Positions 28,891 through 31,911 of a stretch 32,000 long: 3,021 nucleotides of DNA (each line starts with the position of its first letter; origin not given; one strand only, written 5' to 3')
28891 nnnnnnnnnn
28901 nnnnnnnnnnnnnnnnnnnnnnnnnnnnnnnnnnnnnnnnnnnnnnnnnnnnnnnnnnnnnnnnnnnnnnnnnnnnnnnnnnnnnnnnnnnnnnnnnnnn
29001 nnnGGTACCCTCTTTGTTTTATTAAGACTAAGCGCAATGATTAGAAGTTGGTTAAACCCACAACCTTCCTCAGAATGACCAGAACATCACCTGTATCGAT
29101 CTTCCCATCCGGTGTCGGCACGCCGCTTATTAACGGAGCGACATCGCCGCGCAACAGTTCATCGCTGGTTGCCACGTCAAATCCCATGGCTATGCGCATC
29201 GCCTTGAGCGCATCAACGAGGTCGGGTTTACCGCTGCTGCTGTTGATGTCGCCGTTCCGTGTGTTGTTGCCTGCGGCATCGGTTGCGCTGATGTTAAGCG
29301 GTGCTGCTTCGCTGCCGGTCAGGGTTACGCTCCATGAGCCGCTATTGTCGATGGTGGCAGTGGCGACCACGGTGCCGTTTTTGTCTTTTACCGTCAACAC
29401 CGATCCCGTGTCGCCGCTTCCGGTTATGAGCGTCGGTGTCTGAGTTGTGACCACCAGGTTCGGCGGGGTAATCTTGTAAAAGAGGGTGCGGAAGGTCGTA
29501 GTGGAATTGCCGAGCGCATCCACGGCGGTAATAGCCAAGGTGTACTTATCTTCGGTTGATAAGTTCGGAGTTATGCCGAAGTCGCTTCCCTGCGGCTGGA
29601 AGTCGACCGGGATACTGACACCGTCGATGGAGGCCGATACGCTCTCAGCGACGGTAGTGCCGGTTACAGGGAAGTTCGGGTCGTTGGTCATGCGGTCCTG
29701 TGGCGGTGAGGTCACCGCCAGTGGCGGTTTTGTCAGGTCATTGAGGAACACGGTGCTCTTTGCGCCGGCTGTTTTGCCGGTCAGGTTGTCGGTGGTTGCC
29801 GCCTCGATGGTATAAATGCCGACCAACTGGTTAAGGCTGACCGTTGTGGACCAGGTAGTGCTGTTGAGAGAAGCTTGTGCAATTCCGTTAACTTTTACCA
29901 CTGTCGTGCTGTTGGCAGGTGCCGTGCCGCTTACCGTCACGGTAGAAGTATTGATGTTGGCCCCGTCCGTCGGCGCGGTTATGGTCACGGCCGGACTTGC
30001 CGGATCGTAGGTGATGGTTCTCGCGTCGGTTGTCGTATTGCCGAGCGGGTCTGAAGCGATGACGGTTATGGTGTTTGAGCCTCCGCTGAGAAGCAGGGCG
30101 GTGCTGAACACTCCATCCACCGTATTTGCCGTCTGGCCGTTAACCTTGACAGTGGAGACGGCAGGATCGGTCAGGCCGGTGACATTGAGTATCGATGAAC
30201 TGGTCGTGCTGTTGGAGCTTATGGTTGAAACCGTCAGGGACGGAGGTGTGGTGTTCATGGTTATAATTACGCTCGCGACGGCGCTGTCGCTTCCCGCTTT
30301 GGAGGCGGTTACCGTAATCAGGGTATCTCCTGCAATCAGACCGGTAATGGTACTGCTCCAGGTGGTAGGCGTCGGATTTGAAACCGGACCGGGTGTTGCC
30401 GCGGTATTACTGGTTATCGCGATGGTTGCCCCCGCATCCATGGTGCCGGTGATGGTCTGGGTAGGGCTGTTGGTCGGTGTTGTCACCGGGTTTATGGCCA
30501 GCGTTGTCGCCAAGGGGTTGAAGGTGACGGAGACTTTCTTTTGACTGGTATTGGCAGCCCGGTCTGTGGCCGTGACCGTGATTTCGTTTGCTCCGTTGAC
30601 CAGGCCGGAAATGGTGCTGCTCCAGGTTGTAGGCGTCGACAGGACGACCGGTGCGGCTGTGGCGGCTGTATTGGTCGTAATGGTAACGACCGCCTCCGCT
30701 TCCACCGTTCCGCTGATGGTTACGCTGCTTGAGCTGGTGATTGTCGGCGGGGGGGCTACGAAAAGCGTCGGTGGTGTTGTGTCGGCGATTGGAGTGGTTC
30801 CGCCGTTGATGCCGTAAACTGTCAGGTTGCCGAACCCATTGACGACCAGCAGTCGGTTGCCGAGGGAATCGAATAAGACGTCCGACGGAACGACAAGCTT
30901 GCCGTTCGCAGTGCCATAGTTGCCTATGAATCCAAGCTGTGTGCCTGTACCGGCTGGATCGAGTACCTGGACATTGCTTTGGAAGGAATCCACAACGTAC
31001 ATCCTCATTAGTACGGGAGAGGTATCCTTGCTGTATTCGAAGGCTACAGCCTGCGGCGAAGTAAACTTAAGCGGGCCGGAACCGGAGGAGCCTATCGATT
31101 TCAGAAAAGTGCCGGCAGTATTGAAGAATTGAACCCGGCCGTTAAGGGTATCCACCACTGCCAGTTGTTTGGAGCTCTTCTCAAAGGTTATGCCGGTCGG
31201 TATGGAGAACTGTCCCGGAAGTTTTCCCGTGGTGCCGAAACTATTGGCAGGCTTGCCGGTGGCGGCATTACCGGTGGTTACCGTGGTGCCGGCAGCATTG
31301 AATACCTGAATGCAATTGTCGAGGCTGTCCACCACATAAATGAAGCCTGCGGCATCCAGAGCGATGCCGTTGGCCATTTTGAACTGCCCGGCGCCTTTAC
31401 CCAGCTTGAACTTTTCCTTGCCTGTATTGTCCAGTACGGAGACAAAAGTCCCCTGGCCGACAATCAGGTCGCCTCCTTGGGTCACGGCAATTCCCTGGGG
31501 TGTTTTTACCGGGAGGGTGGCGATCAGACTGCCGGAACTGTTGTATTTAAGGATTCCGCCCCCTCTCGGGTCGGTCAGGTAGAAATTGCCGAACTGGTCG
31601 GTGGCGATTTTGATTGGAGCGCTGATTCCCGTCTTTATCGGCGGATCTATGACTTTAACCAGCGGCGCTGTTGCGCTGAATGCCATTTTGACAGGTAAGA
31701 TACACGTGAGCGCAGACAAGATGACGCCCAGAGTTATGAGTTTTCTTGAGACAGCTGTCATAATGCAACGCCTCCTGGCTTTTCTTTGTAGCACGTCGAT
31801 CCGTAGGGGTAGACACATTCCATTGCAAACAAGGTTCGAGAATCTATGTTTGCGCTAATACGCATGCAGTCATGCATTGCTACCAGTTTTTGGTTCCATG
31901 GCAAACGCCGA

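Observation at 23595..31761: Candidate novel outer-surface electron-transfer module: NHL-propeller/Ig/dockerin-like protein, small lipoprotein and a ~41-heme cytochrome in one operon, without a porin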

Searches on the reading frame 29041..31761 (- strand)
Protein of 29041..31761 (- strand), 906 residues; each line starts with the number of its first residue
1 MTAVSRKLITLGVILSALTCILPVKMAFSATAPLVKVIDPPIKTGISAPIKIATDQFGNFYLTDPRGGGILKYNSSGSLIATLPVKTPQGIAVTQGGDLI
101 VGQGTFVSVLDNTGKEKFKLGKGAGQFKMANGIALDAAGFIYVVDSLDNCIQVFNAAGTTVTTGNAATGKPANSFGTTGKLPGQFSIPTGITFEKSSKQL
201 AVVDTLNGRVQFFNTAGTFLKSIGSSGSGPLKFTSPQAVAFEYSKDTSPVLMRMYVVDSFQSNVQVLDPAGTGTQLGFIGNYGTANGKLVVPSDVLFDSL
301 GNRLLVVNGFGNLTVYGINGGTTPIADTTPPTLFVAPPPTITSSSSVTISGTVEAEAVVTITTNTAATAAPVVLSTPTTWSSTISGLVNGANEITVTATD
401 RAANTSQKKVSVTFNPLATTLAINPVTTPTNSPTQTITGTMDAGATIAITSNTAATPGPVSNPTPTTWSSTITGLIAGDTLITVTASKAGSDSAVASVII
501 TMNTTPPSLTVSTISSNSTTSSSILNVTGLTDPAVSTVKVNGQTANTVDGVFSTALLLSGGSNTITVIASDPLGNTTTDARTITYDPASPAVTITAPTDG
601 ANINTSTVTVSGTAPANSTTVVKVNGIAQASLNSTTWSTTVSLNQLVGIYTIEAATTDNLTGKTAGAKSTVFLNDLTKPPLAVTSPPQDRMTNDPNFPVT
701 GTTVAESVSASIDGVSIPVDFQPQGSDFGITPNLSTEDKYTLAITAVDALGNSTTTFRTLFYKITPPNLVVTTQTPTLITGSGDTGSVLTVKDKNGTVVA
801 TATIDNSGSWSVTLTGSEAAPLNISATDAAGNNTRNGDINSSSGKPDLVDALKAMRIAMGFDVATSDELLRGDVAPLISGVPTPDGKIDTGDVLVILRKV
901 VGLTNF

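Call 4: search_protein_families(library=pfam, proteins=[window:29041-31761:-], max_evalue=0.01)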
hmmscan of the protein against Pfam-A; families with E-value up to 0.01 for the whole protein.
window:29041-31761:- (906 aa): 8 families
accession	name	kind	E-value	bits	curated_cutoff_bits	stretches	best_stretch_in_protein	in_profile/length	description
PF09136.16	Glucodextran_B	-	4e-31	107.2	27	3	507-586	1-82/83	Glucodextranase, domain B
PF17936.7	Big_6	-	2.5e-15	56.9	27.6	2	767-839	5-79/83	Bacterial Ig domain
PF01436.27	NHL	-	2.2e-10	40.5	20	1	127-154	1-28/28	NHL repeat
PF19077.6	Big_13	-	2e-09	38.3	27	1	341-413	23-99/102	Bacterial Ig-like domain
PF13750.12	Big_3_3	-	8.3e-06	26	27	1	731-771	115-153/157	Bacterial Ig-like domain (group 3)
PF17170.10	DUF5128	-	2.5e-05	24.1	22.9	0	197-237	53-93/321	6-bladed beta-propeller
PF08450.18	SGL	-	5.3e-05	23.4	26.3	1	58-215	12-163/246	SMP-30/Gluconolactonase/LRE-like region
PF06739.17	SBBP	-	0.00023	21.5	20.5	0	130-144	15-29/38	Beta-propeller repeat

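Call 6: search_protein_families(library=ncbifam, proteins=[window:29041-31761:-], max_evalue=0.01)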
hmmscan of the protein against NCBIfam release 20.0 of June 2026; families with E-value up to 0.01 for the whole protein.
window:29041-31761:- (906 aa): 6 families
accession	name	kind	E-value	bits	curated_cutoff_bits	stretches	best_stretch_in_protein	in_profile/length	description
NF035926.1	scyF_NHL_VPEP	equivalog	1.9e-25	89.8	350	2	168-309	181-314/376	scytonemin biosynthesis PEP-CTERM protein ScyF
NF033510.3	Ca_tandemer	repeat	2e-18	66.6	50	2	772-833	28-95/96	Ca2+-stabilized repeat-containing adhesin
NF040520.1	Ig_like_BLP2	equivalog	1e-09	37.1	750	2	765-839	171-246/730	Ig-like repeat protein Blp2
NF047446.1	barrel_OmpL47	domain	7.6e-05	23.1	40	0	388-410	41-64/68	OmpL47-type beta-barrel domain-containing protein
NF058578.1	CPR_pilus_PamR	equivalog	0.00021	20.3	300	1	574-663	38-127/297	pilus system RbmA-like protein PamR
NF047780.1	LIC12708_fam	subfamily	0.005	15.7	150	0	58-234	67-182/391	LIC_12708 family protein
